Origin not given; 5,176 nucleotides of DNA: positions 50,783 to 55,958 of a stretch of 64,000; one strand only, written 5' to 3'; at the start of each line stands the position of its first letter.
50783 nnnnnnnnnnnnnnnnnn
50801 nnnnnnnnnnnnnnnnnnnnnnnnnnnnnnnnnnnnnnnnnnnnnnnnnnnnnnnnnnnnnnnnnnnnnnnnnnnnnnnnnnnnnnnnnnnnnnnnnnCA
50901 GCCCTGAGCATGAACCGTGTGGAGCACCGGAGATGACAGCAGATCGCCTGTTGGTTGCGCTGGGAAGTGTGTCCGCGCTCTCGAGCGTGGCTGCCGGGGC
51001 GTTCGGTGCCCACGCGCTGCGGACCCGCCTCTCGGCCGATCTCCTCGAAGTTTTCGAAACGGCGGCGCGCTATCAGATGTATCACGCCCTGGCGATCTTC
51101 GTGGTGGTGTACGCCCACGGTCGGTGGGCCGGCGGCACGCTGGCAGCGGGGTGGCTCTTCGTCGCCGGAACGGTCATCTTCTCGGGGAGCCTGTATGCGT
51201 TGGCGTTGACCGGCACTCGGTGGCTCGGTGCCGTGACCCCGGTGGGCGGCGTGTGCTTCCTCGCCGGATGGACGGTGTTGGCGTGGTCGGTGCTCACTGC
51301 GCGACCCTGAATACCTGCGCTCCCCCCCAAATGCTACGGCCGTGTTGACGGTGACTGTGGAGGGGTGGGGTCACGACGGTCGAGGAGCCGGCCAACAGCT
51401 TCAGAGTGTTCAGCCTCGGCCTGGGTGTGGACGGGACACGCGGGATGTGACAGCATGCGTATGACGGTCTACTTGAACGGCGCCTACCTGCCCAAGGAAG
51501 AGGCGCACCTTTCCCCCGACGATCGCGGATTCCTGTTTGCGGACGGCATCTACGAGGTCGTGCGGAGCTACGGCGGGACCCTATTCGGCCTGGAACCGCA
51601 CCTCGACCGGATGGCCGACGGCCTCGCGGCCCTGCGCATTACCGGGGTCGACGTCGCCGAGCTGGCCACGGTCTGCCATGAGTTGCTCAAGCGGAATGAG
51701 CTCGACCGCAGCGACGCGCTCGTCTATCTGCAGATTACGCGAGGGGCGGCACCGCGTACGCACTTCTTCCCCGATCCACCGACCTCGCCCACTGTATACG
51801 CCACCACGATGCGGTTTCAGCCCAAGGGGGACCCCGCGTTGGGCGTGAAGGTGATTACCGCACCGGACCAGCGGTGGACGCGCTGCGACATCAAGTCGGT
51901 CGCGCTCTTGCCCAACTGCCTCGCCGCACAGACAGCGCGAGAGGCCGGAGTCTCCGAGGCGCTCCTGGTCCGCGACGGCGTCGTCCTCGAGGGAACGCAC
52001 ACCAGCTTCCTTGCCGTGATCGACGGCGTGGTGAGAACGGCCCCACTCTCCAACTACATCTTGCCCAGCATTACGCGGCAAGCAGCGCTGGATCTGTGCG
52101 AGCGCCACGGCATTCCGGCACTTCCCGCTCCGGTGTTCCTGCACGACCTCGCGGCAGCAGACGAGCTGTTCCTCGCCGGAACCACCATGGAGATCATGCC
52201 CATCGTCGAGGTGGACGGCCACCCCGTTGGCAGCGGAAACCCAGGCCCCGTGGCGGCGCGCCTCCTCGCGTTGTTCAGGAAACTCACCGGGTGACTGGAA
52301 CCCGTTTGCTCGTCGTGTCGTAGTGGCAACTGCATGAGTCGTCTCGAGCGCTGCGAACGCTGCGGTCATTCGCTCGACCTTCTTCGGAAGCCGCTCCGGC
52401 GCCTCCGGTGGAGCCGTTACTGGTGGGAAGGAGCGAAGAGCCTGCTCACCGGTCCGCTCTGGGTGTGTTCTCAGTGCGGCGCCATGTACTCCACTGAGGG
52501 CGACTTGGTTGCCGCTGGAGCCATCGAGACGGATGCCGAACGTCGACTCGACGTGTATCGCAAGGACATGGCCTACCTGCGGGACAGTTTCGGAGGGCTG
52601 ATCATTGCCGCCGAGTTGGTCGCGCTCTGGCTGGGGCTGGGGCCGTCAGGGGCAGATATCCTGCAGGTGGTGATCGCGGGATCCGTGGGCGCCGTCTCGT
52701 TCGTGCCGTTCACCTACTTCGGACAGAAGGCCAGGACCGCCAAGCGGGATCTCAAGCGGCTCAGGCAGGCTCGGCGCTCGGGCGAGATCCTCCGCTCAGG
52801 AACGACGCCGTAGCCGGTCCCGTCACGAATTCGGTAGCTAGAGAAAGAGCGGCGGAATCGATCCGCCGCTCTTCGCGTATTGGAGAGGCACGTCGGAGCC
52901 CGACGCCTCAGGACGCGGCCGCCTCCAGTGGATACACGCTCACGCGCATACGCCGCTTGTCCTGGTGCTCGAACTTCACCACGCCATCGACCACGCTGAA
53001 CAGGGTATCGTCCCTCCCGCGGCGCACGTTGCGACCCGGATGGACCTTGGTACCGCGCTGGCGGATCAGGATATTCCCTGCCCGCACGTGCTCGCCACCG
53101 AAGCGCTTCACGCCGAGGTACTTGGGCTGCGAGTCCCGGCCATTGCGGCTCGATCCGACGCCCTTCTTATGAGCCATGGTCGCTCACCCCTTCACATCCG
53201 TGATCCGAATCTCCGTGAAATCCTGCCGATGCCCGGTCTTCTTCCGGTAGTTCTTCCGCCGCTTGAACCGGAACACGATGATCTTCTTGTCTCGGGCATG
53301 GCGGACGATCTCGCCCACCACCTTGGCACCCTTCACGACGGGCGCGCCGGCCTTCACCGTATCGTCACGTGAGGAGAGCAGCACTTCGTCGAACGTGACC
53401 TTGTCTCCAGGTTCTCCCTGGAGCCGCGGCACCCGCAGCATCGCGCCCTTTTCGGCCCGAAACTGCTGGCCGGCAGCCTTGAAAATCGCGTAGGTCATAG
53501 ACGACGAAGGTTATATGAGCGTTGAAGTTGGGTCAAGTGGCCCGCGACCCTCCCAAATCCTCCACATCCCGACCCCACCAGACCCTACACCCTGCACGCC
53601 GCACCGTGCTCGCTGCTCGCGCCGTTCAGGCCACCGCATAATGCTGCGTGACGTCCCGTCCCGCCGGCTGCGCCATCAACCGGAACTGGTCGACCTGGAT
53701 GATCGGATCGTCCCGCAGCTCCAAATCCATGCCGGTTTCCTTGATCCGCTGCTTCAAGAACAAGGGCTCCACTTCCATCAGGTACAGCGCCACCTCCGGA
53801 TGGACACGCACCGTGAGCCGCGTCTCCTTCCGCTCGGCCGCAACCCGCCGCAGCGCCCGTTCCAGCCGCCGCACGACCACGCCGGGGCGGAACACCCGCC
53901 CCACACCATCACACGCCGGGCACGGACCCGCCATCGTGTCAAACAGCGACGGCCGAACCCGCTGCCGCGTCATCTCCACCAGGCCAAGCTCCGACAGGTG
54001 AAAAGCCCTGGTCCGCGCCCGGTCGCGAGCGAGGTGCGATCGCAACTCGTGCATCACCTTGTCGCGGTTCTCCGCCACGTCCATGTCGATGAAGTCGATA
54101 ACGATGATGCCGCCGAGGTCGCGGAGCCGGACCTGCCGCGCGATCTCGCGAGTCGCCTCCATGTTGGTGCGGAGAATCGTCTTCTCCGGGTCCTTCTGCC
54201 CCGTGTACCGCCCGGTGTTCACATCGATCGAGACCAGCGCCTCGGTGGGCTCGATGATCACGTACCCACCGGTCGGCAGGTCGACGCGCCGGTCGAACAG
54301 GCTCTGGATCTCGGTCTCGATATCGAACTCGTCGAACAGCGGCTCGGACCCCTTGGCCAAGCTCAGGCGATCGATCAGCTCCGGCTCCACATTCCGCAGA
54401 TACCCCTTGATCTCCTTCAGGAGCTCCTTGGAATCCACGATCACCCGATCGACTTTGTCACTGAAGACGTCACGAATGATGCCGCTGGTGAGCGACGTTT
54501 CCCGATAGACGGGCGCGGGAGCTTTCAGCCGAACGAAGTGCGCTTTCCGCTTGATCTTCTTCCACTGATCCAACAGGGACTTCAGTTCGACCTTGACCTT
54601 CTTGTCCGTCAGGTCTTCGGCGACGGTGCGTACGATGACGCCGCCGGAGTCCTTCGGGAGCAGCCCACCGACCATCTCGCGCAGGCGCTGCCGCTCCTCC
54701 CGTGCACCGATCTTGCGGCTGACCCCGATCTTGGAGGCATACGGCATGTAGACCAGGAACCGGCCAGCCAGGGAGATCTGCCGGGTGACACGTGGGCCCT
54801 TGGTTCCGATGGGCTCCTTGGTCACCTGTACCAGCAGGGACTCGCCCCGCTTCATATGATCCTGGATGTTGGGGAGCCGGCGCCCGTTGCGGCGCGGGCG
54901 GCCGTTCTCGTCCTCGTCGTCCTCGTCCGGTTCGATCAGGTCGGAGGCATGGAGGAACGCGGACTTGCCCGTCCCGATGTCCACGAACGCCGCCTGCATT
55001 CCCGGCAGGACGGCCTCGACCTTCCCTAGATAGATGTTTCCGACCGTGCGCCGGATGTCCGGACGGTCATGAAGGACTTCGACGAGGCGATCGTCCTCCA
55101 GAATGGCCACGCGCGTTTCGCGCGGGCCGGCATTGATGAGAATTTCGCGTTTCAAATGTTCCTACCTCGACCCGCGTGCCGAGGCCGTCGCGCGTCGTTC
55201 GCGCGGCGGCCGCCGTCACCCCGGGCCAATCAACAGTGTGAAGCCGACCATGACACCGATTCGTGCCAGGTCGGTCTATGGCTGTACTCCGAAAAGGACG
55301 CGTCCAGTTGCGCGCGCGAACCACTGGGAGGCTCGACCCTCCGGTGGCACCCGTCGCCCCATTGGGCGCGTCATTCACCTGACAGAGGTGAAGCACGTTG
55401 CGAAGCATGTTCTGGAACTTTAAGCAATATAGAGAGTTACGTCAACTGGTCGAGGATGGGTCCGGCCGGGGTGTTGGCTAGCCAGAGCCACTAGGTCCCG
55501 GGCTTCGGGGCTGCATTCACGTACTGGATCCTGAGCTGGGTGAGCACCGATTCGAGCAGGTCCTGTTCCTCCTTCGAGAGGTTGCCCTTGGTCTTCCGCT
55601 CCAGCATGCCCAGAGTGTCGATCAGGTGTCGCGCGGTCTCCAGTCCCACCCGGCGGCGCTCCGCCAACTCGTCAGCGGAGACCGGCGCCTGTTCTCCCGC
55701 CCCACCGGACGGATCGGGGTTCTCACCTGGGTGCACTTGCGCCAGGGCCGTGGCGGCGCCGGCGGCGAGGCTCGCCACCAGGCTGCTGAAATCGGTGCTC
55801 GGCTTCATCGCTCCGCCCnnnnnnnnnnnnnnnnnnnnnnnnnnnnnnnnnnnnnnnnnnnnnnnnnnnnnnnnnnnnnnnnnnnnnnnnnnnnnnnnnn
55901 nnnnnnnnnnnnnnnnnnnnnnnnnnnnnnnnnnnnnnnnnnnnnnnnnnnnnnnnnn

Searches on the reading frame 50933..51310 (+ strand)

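Call 8: search_protein_families(library=ncbifam, proteins=[window:50933-51310:+], max_evalue=0.00001)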
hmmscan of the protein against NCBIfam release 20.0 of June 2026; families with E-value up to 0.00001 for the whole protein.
window:50933-51310:+ (125 aa): 1 family
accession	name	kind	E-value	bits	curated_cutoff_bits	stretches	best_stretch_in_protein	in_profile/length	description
NF008125.0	PRK10873.1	equivalog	5.4e-22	78.7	162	1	4-117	3-117/131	hypothetical protein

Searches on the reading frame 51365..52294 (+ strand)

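Call 8: search_protein_families(library=ncbifam, proteins=[window:51365-52294:+], max_evalue=0.00001)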
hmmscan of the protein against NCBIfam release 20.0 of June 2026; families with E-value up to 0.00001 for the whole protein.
window:51365-52294:+ (309 aa): 17 families
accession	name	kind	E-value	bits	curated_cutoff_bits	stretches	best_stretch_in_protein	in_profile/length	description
NF005209.0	PRK06680.1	subfamily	3e-79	265.9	320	1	32-305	2-278/286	D-amino-acid transaminase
TIGR01121.1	D_amino_aminoT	equivalog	3e-73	246.4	277.45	1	35-305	2-272/276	D-amino-acid transaminase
NF009066.0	PRK12400.1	equivalog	1.5e-54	185.5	538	1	44-304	18-278/290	D-amino-acid transaminase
NF006185.0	PRK08320.1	subfamily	1.2e-50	172.3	363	1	32-308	2-283/292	branched-chain amino acid aminotransferase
NF009126.0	PRK12479.1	equivalog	3e-45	154.7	518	1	34-308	5-284/299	branched-chain-amino-acid transaminase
TIGR01122.1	ilvE_I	equivalog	3e-36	125.1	245.55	1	36-307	1-283/298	branched-chain-amino-acid transaminase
NF005146.0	PRK06606.1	equivalog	2.5e-31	108.8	279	1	33-307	7-291/307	branched-chain amino acid transaminase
NF005800.0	PRK07650.1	equivalog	1.1e-30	107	308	1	33-305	1-273/290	aminodeoxychorismate lyase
NF005888.0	PRK07849.1-3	equivalog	1.4e-20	73.4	273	1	52-288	32-274/298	aminodeoxychorismate lyase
NF005726.0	PRK07544.1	equivalog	4.7e-19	68.6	396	1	185-288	168-271/295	branched-chain amino acid aminotransferase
NF004761.0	PRK06092.1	equivalog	7.3e-19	68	260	1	45-284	8-248/268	aminodeoxychorismate lyase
NF009896.0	PRK13356.1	equivalog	1.3e-18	67.1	262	1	30-304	5-279/287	branched-chain amino acid aminotransferase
TIGR03461.1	pabC_Proteo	equivalog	3.9e-17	62.3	176.85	1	45-284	6-246/262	aminodeoxychorismate lyase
NF005886.0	PRK07849.1-1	equivalog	1e-09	38.1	253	1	51-287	30-271/291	aminodeoxychorismate lyase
NF006734.0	PRK09266.1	subfamily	1.1e-07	31.3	202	1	59-290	28-250/270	hypothetical protein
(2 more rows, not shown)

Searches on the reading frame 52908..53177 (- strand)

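Call 65: search_protein_families(library=pfam, proteins=[window:52908-53177:-], max_evalue=0.00001)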
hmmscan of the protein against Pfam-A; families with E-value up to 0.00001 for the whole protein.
window:52908-53177:- (89 aa): 1 family
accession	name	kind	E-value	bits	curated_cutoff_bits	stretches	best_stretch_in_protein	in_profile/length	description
PF01016.24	Ribosomal_L27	-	2.2e-37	127.4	20.5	1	2-77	1-76/79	Ribosomal L27 protein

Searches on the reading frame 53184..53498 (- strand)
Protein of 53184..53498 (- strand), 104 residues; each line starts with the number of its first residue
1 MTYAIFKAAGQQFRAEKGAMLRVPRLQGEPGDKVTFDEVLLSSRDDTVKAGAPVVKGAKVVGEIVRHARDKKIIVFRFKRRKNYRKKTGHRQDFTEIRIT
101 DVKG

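Call 65: search_protein_families(library=pfam, proteins=[window:53184-53498:-], max_evalue=0.00001)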
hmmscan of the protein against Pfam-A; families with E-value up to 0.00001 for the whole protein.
window:53184-53498:- (104 aa): 1 family
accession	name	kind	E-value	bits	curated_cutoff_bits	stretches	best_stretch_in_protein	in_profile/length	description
PF00829.26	Ribosomal_L21p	-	4.4e-37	126.7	27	1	3-102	2-99/99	Ribosomal prokaryotic L21 protein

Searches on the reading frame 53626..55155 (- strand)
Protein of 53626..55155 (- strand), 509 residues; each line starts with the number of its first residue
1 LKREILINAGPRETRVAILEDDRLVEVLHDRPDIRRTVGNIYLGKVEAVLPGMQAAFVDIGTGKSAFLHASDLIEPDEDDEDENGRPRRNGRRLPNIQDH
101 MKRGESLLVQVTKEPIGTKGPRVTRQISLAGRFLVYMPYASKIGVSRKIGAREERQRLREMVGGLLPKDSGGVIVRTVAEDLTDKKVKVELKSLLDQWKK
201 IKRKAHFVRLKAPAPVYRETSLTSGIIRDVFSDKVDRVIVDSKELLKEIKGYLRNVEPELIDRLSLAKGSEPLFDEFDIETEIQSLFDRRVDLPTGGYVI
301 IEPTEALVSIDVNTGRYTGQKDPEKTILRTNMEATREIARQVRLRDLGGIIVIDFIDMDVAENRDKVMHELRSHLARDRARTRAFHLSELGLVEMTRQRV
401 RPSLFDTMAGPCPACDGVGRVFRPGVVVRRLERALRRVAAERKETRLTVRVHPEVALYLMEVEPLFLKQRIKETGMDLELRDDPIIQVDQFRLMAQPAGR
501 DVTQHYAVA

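Call 65: search_protein_families(library=pfam, proteins=[window:53626-55155:-], max_evalue=0.00001)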
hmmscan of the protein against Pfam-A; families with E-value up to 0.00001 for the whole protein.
window:53626-55155:- (509 aa): 1 family
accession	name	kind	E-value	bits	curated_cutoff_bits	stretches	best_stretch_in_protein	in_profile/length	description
PF10150.14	RNase_E_G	-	2.1e-100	336.1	25.5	1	128-400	1-270/270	Ribonuclease E/G family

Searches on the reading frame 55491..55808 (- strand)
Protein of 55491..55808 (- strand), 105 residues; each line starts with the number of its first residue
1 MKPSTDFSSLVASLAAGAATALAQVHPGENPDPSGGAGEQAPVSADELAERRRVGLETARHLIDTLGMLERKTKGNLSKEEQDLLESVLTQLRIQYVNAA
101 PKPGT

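Call 65: search_protein_families(library=pfam, proteins=[window:55491-55808:-], max_evalue=0.00001)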
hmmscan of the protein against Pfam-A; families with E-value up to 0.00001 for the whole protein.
window:55491-55808:- (105 aa): 1 family
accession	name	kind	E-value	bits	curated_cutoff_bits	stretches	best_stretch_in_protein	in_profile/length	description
PF08899.16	DUF1844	-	6.6e-20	71.5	27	1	5-97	2-75/76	Domain of unknown function (DUF1844)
